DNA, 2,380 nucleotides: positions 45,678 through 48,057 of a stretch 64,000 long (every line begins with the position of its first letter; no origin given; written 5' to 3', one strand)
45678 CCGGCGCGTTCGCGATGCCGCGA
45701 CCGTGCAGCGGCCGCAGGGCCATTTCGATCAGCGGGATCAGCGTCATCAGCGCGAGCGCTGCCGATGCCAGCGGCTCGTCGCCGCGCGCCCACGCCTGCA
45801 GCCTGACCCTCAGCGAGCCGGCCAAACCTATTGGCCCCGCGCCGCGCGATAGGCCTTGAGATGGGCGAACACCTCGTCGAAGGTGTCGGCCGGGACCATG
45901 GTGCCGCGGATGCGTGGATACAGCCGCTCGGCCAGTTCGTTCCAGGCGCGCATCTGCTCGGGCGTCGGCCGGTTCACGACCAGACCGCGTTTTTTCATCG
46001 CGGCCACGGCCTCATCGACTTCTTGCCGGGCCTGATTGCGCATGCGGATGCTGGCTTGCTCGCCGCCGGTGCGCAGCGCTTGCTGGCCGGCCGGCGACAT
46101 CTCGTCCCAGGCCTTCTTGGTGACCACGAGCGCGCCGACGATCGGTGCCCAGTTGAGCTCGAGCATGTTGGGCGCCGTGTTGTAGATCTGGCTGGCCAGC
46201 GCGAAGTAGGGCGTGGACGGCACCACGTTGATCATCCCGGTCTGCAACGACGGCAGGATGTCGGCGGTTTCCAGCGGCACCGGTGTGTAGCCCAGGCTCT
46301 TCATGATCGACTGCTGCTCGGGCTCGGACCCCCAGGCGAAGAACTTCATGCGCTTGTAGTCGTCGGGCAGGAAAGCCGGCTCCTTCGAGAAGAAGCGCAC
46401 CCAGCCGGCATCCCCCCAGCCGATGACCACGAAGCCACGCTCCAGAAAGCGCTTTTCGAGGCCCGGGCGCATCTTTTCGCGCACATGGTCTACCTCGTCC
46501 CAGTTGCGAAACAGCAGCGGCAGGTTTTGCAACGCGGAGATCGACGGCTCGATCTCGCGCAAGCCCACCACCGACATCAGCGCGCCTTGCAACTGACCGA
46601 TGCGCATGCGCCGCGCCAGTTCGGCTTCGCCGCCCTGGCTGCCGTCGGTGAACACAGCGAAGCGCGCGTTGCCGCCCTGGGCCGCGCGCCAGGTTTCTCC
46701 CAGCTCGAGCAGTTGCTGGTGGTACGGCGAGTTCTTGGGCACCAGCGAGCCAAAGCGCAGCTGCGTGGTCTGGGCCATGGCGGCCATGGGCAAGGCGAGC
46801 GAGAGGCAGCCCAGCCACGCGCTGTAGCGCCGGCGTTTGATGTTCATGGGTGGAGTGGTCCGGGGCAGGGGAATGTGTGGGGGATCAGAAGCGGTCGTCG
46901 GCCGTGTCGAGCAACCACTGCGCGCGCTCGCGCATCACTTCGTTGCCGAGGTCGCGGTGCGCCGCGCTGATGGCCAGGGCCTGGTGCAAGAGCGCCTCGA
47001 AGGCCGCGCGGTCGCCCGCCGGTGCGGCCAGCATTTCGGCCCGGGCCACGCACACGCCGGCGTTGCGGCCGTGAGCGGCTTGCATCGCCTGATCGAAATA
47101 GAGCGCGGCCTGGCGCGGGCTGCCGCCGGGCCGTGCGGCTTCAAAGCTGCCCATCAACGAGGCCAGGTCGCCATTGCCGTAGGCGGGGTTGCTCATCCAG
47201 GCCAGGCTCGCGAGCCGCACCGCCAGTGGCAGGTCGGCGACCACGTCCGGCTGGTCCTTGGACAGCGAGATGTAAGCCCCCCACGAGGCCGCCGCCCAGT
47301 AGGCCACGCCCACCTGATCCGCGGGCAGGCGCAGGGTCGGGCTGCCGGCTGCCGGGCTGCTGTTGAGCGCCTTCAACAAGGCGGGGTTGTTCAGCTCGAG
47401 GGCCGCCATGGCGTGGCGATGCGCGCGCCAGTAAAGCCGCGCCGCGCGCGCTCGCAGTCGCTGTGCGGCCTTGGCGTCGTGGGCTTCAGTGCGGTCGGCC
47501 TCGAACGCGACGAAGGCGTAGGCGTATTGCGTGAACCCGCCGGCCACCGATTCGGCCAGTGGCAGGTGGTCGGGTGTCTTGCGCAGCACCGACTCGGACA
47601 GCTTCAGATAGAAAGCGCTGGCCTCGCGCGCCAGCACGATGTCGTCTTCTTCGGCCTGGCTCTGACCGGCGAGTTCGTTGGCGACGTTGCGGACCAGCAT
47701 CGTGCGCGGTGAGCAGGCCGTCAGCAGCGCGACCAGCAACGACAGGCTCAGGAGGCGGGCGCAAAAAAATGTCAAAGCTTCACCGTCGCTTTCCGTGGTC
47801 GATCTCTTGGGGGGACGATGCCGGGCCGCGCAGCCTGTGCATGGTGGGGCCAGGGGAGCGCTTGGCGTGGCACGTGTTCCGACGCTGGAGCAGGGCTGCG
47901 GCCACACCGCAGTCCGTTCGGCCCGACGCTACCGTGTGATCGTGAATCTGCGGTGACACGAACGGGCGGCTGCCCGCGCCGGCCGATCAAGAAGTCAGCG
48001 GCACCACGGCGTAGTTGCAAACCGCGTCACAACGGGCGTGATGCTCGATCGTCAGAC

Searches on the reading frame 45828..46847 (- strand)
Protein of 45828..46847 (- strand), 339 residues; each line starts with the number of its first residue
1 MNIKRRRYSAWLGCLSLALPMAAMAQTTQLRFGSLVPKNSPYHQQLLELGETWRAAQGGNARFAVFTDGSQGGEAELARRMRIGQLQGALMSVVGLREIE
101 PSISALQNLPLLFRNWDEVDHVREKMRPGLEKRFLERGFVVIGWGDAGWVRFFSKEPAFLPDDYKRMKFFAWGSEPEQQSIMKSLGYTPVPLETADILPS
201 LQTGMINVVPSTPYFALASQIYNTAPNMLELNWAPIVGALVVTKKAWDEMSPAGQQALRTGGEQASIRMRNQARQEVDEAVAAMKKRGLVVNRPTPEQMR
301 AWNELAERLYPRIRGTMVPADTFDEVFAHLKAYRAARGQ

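Call 61: search_protein_families(library=pfam, proteins=[window:45828-46847:-], max_evalue=0.00001)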
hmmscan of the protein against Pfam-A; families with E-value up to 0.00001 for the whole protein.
window:45828-46847:- (339 aa): 1 family
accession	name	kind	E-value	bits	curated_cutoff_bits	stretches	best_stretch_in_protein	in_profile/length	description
PF03480.18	DctP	-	3.7e-36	125.4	23.4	1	32-312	1-281/286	Bacterial extracellular solute-binding protein, family 7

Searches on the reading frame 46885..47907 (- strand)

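Call 61: search_protein_families(library=pfam, proteins=[window:46885-47907:-], max_evalue=0.00001)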
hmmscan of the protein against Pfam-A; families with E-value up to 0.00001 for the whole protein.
window:46885-47907:- (340 aa): 1 family
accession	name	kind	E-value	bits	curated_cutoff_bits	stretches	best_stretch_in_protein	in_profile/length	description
PF16811.11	TAtT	-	4.9e-50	170.7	26.5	1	86-340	1-263/263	TRAP transporter T-component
